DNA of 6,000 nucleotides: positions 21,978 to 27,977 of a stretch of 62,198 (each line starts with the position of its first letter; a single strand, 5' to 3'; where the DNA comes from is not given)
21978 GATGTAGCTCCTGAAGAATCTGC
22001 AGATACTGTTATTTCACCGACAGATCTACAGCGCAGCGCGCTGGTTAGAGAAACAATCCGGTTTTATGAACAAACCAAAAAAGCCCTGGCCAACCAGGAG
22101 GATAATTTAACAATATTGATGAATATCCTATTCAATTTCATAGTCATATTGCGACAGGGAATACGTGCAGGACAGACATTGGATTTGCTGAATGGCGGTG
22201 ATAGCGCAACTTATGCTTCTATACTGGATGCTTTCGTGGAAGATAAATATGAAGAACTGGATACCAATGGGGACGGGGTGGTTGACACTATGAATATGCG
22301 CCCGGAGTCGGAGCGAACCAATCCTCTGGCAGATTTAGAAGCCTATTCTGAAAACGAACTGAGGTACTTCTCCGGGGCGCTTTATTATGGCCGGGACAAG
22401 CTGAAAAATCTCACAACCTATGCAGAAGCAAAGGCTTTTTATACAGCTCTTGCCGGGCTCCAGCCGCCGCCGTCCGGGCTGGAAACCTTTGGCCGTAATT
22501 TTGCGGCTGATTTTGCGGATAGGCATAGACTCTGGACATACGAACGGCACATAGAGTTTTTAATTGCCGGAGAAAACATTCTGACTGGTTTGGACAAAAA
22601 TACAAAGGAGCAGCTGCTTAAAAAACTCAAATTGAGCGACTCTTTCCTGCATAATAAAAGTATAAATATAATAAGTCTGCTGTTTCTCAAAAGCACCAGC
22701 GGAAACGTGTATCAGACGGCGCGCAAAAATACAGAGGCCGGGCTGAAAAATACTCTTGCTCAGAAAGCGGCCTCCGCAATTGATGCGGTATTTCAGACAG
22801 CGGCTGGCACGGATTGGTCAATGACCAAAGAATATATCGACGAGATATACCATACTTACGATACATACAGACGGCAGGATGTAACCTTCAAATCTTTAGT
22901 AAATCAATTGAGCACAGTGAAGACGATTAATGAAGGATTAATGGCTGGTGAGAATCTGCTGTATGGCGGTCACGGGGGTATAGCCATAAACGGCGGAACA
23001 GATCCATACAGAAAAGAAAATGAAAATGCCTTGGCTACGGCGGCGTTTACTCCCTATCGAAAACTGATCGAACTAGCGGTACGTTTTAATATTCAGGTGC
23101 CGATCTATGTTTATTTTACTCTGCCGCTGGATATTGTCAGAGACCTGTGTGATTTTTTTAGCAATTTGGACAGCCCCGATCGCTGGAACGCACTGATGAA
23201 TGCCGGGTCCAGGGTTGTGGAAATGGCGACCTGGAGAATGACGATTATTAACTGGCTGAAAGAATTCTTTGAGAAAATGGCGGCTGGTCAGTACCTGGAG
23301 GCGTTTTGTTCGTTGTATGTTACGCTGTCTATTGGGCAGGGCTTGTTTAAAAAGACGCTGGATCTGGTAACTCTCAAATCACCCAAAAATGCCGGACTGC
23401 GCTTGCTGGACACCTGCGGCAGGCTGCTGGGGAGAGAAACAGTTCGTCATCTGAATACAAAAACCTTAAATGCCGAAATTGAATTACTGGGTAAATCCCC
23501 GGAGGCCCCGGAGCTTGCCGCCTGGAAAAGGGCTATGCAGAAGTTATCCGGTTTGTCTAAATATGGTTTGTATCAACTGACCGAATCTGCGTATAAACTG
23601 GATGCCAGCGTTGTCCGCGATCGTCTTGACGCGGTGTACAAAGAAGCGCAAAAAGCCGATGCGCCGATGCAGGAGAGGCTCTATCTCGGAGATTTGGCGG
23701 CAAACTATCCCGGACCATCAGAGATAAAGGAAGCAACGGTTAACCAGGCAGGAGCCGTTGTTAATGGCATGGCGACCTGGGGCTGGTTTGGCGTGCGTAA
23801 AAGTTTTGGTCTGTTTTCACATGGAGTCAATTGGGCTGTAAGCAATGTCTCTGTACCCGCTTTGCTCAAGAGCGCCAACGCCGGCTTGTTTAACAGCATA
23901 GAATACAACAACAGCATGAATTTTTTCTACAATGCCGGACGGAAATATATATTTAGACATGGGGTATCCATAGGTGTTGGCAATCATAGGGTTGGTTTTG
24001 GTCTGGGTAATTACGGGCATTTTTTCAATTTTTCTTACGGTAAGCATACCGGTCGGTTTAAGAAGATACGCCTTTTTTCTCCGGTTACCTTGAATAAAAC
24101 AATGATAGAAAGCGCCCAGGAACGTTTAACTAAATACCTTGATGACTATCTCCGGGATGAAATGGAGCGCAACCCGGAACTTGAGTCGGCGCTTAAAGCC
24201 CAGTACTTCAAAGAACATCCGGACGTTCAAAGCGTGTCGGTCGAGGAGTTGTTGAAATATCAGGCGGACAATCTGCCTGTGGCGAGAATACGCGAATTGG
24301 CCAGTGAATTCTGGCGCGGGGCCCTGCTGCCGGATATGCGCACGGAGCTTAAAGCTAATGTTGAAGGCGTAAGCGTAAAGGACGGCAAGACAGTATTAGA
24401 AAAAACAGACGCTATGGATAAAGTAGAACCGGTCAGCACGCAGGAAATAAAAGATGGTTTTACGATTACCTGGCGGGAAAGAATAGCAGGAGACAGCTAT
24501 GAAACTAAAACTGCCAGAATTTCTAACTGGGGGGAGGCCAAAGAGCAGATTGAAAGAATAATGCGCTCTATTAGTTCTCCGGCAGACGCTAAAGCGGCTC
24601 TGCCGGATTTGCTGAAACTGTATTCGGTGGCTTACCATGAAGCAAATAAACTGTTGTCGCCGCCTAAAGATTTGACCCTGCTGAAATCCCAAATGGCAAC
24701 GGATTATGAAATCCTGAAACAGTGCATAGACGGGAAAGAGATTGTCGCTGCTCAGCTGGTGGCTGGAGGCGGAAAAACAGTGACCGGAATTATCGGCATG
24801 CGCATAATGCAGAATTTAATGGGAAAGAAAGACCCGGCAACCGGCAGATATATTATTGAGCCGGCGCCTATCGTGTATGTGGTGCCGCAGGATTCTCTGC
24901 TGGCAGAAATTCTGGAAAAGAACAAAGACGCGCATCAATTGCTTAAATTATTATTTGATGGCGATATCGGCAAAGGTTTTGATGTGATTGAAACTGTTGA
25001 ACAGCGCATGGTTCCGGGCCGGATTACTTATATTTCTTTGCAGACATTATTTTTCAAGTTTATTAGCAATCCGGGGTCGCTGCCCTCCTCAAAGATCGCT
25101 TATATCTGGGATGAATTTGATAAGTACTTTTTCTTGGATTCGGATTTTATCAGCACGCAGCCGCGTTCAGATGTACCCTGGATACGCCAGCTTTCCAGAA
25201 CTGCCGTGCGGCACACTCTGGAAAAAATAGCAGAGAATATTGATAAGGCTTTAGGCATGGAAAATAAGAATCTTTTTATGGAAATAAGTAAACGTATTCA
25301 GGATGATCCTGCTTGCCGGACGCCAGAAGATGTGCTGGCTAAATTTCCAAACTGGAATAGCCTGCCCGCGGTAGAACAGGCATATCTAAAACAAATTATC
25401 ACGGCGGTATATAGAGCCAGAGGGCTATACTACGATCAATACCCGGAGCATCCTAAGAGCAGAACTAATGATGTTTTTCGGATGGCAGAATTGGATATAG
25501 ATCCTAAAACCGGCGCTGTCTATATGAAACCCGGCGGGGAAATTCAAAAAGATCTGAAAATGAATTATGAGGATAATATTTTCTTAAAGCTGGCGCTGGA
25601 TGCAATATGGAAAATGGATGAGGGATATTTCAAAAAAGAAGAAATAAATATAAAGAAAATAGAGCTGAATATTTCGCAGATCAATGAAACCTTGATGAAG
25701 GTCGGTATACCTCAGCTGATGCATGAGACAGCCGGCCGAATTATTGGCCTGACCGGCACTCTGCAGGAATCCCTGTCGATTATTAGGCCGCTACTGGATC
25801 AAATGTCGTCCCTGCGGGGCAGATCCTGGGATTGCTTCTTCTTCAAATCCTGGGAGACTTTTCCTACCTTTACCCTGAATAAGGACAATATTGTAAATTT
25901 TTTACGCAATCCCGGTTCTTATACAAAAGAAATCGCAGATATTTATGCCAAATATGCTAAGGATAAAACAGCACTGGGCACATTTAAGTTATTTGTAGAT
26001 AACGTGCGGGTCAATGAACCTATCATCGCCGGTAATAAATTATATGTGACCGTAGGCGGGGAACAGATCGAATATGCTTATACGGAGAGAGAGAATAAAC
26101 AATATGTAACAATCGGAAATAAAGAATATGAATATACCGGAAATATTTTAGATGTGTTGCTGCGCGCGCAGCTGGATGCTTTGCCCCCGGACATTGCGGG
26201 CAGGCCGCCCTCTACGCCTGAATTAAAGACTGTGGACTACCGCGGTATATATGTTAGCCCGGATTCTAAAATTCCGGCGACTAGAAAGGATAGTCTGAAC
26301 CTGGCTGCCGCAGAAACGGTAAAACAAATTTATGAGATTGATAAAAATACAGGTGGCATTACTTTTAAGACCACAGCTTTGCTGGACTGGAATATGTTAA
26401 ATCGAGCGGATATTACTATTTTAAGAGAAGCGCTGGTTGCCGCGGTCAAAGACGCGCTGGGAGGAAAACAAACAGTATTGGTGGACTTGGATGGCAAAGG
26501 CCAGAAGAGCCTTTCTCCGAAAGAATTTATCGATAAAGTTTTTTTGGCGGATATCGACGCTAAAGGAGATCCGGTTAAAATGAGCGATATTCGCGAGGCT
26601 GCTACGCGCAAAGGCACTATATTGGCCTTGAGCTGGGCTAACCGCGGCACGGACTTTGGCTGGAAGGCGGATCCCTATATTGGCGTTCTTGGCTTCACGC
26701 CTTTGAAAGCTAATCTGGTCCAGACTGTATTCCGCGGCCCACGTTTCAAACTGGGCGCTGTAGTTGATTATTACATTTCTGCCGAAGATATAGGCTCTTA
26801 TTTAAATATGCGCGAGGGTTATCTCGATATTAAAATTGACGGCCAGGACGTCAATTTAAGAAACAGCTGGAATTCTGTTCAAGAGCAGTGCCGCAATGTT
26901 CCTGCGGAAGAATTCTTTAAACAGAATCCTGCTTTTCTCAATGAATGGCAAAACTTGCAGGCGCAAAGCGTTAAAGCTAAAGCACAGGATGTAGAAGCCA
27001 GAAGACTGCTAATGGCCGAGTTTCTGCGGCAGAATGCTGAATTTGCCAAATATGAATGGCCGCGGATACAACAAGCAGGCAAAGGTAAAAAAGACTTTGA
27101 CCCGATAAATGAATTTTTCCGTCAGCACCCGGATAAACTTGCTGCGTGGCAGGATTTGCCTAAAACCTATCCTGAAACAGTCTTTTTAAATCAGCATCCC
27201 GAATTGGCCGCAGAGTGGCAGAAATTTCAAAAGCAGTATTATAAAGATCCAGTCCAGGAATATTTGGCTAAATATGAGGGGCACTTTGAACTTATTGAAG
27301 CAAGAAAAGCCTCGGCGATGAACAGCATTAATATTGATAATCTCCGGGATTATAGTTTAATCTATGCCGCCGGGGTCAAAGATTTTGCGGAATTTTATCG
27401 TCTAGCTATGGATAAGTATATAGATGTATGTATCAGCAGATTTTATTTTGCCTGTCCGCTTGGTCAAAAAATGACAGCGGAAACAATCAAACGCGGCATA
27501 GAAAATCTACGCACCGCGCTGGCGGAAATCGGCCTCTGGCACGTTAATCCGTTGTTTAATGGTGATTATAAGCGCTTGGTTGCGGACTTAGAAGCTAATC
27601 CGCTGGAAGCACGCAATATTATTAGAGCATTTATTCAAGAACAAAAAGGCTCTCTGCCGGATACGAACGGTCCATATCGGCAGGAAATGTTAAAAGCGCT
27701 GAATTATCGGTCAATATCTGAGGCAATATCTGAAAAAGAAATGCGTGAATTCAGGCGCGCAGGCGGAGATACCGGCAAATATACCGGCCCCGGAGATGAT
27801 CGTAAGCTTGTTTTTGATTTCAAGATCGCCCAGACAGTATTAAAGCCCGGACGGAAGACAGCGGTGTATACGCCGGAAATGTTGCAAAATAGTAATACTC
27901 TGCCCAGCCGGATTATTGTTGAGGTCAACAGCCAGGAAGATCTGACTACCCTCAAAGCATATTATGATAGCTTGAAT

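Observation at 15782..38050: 22-kb AT-rich block of five co-directional genes of unknown function inserted between lexA and purH - candidate undescribed system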

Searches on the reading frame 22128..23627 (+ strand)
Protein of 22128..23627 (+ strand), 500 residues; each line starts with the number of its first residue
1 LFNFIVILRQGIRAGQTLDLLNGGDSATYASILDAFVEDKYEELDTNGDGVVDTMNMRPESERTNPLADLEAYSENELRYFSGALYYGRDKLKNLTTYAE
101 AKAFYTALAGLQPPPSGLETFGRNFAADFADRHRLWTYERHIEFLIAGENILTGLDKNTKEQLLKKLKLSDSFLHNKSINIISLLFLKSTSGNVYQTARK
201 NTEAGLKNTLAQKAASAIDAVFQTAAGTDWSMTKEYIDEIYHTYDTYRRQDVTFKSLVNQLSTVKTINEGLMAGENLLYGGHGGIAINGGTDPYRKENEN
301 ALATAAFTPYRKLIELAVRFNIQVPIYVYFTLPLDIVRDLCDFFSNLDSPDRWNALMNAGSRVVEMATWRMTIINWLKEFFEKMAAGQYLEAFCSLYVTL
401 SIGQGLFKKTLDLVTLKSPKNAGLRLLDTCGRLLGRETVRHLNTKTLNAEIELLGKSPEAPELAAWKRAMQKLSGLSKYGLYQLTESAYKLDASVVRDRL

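Call 43: search_protein_families(library=pfam, proteins=[window:22128-23627:+], max_evalue=10)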
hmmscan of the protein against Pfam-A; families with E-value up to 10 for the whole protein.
window:22128-23627:+ (500 aa): 1 family
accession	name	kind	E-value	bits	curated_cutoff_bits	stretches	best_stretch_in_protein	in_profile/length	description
PF14331.11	IcmF-related_N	-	0.0015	18.4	25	1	301-355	43-96/259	IcmF-related N-terminal domain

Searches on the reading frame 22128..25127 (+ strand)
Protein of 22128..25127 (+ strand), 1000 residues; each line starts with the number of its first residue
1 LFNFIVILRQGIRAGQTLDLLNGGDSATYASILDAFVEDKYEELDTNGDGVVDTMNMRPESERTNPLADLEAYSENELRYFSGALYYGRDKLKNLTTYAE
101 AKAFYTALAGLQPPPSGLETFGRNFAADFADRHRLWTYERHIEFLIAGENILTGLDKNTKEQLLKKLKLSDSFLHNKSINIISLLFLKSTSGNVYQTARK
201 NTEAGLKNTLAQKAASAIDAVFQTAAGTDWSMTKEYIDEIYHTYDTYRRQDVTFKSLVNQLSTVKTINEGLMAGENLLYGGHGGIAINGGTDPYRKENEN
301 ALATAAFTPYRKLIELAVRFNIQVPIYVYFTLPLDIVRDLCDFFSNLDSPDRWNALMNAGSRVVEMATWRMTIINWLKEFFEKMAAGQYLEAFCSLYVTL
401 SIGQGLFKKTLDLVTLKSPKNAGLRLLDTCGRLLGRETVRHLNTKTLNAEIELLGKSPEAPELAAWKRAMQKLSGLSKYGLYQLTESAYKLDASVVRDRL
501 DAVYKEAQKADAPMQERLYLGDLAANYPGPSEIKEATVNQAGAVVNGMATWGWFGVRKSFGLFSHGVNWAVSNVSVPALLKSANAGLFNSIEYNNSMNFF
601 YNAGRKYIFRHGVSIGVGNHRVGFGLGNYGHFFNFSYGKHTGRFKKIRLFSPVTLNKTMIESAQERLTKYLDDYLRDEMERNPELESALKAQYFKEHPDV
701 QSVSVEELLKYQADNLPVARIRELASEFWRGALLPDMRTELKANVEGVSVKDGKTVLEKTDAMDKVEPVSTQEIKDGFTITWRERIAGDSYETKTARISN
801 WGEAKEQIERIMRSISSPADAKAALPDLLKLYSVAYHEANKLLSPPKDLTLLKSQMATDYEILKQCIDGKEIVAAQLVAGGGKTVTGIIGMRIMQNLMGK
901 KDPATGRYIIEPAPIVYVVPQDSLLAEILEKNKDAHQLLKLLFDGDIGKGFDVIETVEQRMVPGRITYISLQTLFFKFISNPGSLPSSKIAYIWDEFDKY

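Call 64: search_protein_families(library=phrogs, proteins=[window:22128-25127:+], max_evalue=0.1)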
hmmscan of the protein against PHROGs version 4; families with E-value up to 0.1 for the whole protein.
window:22128-25127:+ (1000 aa): 1 family
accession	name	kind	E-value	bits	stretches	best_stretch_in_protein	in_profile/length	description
phrog_2488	-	DNA, RNA and nucleotide metabolism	0.083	12.6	0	853-945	21-97/579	DNA helicase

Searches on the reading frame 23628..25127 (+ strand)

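Call 43: search_protein_families(library=pfam, proteins=[window:23628-25127:+], max_evalue=10)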
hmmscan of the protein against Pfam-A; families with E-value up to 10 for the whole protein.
window:23628-25127:+ (500 aa): 1 family
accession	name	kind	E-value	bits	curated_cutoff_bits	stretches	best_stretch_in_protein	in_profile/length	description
PF04851.21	ResIII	-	0.24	11.7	22.5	1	350-431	3-72/164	Type III restriction enzyme, res subunit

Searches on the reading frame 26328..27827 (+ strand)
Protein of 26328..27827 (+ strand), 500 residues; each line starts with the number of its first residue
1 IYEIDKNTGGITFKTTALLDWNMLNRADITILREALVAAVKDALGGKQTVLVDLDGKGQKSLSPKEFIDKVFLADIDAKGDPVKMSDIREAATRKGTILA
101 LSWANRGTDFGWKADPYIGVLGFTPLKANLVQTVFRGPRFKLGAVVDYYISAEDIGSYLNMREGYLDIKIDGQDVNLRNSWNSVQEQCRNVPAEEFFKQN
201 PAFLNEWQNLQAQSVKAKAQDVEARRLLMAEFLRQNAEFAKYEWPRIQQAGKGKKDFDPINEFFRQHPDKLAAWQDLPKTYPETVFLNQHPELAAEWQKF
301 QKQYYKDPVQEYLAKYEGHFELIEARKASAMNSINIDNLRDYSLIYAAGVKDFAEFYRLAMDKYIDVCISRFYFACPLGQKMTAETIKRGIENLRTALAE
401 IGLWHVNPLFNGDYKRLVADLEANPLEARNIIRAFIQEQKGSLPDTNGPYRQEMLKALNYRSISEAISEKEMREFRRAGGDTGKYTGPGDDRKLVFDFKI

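Call 43: search_protein_families(library=pfam, proteins=[window:26328-27827:+], max_evalue=10)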
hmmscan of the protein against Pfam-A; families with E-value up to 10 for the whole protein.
window:26328-27827:+ (500 aa): 4 families
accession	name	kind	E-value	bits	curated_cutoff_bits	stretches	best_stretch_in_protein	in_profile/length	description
PF11953.13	DUF3470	-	0.056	13.9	23.2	1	231-258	2-28/42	Domain of unknown function (DUF3470)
PF23791.1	DUF7173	-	0.079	13.4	27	1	190-234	5-49/145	Family of unknown function (DUF7173)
PF10545.15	MADF_DNA_bdg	-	0.23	12.2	22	0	258-306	13-58/84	Alcohol dehydrogenase transcription factor Myb/SANT-like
PF20109.4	Trans_reg_dom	-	1.3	9.9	23.8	0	227-241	18-32/60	Proteobacterial transcriptional regulator-like domain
